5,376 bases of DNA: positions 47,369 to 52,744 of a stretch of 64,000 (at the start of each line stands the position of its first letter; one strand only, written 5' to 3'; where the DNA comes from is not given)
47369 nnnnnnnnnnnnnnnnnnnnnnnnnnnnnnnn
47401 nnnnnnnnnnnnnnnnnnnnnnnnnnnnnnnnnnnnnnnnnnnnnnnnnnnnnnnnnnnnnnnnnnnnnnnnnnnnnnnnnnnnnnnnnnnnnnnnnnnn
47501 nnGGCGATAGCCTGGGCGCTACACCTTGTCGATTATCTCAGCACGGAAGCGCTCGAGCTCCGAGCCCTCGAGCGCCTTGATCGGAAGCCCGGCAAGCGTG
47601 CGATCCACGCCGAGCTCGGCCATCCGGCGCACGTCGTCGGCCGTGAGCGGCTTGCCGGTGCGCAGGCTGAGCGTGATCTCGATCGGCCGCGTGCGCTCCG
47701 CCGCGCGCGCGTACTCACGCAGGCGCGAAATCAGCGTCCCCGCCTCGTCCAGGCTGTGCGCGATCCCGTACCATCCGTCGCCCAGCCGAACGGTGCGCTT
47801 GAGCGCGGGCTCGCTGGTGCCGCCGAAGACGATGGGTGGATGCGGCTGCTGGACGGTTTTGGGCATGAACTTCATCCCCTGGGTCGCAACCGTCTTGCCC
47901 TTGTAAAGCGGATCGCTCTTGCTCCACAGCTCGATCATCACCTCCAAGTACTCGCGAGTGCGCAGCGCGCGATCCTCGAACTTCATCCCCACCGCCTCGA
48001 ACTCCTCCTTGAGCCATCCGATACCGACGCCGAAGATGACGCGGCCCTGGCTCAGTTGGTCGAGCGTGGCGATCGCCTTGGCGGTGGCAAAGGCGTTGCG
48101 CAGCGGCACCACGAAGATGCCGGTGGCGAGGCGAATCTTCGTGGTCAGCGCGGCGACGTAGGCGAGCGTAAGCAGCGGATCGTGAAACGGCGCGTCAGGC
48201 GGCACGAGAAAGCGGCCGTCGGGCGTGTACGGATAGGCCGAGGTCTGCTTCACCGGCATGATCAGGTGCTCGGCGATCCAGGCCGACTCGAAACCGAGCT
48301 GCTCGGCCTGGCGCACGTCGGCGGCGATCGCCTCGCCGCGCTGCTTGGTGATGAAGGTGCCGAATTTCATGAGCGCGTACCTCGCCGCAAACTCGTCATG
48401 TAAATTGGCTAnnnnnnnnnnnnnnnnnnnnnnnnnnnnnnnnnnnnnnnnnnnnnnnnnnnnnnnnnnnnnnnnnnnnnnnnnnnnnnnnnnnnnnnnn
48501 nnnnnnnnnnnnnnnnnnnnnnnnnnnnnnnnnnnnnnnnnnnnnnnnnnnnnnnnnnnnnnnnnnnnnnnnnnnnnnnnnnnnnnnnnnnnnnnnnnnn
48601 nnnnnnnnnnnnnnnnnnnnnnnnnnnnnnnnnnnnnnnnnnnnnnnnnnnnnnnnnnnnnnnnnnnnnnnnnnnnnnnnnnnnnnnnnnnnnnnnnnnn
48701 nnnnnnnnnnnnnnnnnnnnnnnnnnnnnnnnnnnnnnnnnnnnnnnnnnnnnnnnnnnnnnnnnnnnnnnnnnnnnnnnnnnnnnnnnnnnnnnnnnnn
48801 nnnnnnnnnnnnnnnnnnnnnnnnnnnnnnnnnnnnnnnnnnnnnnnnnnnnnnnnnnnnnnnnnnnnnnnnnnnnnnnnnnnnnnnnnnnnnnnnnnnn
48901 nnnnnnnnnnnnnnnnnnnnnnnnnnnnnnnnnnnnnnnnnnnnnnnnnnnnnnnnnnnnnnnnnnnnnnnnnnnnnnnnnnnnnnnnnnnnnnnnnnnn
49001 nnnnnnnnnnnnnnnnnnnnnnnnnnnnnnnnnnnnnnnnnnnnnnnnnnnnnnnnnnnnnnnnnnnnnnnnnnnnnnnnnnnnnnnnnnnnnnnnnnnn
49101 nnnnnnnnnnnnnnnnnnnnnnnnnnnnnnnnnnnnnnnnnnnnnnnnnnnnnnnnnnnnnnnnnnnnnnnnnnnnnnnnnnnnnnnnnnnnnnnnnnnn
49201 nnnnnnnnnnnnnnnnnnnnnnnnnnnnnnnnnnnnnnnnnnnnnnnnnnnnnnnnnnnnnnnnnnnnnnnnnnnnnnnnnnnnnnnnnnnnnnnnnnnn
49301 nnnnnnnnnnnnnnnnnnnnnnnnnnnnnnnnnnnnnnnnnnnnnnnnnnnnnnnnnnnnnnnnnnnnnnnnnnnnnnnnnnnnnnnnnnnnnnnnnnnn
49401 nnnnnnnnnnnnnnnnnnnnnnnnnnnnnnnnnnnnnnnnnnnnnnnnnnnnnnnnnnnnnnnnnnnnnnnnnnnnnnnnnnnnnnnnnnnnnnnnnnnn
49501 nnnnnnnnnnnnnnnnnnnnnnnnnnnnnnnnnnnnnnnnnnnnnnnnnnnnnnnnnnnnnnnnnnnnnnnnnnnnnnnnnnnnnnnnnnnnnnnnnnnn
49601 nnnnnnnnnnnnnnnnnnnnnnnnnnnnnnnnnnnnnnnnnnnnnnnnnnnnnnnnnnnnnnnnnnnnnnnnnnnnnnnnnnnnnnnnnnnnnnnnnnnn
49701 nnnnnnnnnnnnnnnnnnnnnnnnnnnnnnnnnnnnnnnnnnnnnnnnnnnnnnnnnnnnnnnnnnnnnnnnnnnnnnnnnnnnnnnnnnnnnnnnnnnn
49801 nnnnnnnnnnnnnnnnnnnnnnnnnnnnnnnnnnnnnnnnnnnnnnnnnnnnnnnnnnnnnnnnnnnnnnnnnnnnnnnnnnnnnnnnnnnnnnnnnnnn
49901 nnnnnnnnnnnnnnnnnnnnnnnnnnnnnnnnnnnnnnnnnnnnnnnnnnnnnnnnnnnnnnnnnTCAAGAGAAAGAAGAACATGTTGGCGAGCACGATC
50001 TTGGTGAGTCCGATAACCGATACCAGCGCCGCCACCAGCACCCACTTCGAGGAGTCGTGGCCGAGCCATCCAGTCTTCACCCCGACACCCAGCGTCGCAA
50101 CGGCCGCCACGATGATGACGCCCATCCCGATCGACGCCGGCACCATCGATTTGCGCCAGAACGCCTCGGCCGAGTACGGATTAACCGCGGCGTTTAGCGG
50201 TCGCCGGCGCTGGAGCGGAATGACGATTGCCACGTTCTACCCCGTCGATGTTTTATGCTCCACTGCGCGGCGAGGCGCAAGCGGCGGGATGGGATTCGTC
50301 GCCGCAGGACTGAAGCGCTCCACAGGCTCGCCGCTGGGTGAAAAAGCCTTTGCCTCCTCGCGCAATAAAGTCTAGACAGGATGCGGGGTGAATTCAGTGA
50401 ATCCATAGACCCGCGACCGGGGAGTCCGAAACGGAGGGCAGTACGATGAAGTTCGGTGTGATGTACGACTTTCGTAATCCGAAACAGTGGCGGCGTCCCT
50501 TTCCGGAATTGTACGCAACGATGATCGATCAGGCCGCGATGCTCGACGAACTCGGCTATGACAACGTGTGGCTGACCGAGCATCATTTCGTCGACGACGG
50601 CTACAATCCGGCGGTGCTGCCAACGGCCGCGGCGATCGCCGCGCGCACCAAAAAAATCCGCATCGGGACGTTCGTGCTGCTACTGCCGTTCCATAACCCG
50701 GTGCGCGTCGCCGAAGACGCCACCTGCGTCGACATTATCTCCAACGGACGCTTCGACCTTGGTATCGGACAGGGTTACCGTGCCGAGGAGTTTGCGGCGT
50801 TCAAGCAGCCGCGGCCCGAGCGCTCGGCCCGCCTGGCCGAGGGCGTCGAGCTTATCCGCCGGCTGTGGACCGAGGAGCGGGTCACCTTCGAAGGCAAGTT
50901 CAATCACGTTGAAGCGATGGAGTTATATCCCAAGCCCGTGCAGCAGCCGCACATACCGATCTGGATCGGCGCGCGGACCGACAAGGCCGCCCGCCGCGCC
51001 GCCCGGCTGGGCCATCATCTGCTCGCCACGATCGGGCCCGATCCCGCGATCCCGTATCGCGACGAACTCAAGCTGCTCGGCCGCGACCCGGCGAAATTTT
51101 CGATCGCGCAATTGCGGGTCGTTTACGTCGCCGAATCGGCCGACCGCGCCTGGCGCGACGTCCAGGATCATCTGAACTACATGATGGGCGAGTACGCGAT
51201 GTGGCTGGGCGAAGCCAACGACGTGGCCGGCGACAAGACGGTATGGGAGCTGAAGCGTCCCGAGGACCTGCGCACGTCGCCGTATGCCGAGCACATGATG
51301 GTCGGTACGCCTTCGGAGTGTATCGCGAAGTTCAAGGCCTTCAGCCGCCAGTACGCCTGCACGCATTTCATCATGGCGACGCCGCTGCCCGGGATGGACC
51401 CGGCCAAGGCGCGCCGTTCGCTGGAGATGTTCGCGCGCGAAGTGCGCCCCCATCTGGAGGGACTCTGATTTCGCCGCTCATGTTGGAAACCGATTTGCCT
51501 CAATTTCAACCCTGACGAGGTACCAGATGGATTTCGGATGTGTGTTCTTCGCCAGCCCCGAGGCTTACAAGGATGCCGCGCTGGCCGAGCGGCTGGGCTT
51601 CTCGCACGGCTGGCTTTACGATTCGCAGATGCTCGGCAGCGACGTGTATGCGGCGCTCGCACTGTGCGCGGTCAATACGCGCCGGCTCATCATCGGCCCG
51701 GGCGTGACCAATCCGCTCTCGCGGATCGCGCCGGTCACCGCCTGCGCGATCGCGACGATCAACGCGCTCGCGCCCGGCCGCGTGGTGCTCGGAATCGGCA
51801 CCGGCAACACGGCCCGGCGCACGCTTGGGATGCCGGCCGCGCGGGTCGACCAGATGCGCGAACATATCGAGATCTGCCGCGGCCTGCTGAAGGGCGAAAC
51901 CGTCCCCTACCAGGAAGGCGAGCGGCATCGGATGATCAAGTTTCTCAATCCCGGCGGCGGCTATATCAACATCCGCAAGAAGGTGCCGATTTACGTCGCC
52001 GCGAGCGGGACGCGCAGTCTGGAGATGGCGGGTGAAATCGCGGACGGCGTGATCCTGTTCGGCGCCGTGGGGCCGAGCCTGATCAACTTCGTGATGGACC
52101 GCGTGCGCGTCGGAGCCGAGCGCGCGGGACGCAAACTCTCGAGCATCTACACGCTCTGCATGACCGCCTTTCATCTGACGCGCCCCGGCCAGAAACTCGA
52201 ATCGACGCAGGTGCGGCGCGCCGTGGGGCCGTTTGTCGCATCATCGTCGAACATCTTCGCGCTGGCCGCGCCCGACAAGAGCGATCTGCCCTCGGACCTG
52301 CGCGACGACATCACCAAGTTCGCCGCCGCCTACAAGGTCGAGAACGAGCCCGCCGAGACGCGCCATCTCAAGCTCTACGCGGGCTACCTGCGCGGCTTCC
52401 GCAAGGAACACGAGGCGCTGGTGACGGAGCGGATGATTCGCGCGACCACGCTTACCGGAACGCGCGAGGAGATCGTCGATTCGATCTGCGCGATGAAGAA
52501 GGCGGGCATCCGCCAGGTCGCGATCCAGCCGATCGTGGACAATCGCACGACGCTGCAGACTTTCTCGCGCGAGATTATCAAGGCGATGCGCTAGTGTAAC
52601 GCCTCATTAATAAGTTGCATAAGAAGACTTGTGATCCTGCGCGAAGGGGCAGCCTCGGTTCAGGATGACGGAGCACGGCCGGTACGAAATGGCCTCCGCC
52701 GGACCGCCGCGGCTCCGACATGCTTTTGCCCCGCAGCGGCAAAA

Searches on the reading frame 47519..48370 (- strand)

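Call 6: search_protein_families(library=pfam, proteins=[window:47519-48370:-], max_evalue=0.001)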
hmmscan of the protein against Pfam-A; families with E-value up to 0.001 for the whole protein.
window:47519-48370:- (283 aa): 1 family
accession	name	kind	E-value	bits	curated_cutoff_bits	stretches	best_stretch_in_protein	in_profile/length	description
PF00296.26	Bac_luciferase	-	2.2e-52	178.8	27.9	1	13-237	23-227/314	Luciferase-like monooxygenase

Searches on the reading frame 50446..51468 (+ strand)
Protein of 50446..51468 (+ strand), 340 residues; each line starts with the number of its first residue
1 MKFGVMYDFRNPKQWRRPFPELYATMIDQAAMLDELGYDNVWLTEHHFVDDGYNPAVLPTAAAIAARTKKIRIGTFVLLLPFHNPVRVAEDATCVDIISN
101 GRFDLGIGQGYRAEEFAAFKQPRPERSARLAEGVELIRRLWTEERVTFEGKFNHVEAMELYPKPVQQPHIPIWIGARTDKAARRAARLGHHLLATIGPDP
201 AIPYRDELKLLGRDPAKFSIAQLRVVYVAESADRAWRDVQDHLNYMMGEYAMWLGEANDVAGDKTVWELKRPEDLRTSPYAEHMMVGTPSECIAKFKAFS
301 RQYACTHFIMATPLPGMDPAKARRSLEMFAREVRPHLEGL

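Call 6: search_protein_families(library=pfam, proteins=[window:50446-51468:+], max_evalue=0.001)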
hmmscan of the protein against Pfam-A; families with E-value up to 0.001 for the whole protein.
window:50446-51468:+ (340 aa): 1 family
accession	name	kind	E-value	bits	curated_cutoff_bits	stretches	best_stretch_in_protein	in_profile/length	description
PF00296.26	Bac_luciferase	-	2.5e-63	214.8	27.9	1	1-301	1-309/314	Luciferase-like monooxygenase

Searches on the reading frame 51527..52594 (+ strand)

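Call 6: search_protein_families(library=pfam, proteins=[window:51527-52594:+], max_evalue=0.001)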
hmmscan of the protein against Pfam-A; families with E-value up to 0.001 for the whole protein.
window:51527-52594:+ (355 aa): 1 family
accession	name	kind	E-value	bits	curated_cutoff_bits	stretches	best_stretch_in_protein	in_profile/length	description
PF00296.26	Bac_luciferase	-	7.1e-47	160.7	27.9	1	17-329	29-313/314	Luciferase-like monooxygenase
